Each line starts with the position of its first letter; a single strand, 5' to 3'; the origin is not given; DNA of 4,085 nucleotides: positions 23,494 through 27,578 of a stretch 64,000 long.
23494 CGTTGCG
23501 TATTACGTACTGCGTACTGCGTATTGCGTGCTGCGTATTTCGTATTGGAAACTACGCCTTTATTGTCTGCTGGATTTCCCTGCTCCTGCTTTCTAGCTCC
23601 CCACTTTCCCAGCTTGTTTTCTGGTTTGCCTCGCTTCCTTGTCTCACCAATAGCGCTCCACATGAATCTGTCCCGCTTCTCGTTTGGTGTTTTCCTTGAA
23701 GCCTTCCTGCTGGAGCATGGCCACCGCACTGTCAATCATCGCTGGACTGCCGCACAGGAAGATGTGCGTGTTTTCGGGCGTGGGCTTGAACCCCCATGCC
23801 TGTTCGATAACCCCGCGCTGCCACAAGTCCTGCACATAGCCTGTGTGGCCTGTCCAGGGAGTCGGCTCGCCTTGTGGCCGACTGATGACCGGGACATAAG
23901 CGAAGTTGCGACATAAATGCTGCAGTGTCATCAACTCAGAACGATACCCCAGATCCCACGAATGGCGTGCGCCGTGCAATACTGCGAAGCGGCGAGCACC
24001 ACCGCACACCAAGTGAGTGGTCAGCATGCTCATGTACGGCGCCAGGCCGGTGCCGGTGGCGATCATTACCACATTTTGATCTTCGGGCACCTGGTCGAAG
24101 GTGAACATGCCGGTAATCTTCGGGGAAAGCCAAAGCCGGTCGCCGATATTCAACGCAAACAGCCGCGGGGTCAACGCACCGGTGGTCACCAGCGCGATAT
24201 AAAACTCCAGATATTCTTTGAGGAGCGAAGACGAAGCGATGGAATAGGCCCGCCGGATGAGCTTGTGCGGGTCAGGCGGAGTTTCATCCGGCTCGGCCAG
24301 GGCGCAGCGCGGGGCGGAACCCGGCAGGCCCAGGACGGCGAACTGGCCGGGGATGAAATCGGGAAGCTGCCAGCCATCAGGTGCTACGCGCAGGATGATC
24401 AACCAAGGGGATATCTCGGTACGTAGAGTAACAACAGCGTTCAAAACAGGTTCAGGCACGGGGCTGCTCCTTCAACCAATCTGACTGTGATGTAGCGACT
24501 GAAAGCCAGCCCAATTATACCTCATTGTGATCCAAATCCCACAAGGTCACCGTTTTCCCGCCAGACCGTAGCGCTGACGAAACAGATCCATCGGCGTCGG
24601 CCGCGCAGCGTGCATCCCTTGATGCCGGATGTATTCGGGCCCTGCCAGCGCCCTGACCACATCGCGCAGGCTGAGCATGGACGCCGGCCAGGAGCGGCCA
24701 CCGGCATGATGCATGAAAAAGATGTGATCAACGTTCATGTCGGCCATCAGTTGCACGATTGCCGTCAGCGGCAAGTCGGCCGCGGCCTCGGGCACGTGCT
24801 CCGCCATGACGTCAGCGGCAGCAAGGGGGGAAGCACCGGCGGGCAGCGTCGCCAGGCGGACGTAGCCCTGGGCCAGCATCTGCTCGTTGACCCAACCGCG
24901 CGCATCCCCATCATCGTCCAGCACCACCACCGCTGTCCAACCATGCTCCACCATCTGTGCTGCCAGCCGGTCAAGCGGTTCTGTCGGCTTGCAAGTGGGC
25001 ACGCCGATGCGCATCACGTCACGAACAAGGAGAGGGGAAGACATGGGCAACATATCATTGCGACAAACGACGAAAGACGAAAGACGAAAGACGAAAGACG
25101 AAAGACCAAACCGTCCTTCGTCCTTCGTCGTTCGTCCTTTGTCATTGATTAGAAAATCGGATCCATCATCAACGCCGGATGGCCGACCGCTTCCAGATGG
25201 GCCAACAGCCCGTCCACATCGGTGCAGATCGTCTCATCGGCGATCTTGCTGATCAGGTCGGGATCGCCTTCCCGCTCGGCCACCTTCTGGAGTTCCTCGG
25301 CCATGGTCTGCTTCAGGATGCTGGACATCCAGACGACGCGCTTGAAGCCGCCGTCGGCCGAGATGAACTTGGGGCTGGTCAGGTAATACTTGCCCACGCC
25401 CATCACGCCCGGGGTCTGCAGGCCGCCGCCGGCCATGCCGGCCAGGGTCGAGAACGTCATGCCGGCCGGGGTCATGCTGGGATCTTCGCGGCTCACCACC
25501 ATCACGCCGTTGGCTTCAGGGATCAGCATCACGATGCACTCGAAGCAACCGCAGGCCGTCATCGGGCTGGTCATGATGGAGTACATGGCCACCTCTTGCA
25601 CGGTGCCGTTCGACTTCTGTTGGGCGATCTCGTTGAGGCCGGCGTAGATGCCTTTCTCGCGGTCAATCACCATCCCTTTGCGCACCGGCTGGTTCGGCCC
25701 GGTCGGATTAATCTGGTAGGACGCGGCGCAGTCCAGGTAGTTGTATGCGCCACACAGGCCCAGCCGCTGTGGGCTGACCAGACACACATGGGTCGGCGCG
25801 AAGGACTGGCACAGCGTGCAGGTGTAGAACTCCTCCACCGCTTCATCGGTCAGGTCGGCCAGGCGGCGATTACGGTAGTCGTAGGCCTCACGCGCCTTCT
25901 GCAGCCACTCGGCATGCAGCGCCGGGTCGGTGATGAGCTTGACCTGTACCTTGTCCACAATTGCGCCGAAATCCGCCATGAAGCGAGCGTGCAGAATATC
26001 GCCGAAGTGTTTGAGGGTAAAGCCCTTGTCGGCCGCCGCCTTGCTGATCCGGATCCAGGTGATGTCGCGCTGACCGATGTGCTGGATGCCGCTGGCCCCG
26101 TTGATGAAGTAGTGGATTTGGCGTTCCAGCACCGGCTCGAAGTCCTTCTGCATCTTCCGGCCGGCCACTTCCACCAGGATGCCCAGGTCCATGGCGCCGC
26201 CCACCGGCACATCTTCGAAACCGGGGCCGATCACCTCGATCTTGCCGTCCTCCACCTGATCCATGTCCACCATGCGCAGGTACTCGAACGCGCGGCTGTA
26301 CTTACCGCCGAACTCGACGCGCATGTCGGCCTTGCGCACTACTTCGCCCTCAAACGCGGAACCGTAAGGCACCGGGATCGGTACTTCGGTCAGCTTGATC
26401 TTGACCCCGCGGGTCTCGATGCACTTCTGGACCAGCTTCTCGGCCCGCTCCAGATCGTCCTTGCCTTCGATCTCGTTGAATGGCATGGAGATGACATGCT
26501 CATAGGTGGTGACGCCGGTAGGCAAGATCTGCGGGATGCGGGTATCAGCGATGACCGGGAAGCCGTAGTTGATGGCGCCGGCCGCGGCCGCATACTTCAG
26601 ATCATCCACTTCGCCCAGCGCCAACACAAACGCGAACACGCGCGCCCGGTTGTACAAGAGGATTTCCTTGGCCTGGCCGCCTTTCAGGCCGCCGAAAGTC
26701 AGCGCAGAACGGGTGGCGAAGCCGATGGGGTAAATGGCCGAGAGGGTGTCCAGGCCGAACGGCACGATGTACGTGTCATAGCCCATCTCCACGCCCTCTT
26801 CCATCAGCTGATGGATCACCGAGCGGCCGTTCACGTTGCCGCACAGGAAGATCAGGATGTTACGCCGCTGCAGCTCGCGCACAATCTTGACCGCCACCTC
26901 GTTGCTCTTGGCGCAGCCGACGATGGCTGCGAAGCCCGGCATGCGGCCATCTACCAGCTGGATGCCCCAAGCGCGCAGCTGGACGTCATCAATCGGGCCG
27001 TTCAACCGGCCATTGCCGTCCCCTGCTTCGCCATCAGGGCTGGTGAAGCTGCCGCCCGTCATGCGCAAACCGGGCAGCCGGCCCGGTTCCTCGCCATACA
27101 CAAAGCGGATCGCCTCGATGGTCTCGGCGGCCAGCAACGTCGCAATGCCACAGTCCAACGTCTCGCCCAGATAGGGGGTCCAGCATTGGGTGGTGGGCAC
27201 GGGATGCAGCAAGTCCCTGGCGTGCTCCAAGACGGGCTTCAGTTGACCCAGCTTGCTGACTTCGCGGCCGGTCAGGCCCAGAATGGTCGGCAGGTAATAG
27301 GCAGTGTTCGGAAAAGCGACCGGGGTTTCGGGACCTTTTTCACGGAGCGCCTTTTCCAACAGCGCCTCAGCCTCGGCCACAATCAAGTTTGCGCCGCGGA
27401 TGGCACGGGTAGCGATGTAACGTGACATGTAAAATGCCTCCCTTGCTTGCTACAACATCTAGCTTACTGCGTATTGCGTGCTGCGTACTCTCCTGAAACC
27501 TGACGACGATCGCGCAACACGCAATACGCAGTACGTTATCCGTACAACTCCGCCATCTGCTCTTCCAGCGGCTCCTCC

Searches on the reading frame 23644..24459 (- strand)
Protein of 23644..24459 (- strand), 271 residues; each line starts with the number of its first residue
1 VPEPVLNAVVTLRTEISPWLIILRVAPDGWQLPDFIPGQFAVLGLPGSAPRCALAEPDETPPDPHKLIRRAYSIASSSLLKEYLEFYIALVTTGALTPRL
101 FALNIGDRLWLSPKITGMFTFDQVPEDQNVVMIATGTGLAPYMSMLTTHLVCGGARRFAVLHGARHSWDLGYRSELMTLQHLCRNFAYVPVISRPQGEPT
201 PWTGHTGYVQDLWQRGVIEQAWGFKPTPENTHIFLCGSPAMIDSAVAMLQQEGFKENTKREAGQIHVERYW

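Call 6: search_protein_families(library=pfam, proteins=[window:23644-24459:-])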
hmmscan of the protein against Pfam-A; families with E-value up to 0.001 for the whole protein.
window:23644-24459:- (271 aa): 1 family
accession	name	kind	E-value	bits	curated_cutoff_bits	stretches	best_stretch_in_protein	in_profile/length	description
PF00175.26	NAD_binding_1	-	1.8e-17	64.4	22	1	132-245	1-107/109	Oxidoreductase NAD-binding domain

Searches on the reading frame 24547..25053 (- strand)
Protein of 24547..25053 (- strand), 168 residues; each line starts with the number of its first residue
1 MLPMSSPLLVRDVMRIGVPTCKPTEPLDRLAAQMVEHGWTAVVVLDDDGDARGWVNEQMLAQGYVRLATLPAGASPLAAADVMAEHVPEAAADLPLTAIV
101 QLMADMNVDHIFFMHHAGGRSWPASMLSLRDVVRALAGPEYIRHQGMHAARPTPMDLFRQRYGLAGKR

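Call 6: search_protein_families(library=pfam, proteins=[window:24547-25053:-])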
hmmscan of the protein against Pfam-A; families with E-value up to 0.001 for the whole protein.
window:24547-25053:- (168 aa): 1 family
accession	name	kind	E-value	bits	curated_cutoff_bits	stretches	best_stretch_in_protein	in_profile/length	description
PF00571.33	CBS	-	1e-13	51.8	24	1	10-58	1-49/57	CBS domain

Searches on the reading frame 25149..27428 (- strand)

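Call 6: search_protein_families(library=pfam, proteins=[window:25149-27428:-])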
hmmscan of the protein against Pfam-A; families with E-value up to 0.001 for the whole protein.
window:25149-27428:- (759 aa): 3 families
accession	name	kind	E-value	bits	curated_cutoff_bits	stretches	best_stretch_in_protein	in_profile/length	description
PF19436.4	ACS_CODH_B_C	-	1.2e-109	366.1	25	1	516-759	1-245/245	ACS/CODH beta subunit C-terminal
PF03598.20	CdhC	-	1.6e-63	213.7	24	1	351-503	1-153/155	CO dehydrogenase/acetyl-CoA synthase complex beta subunit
PF18537.6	CODH_A_N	-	2e-26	92.3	32.2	1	22-110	2-83/83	Carbon monoxide dehydrogenase subunit alpha N-terminal domain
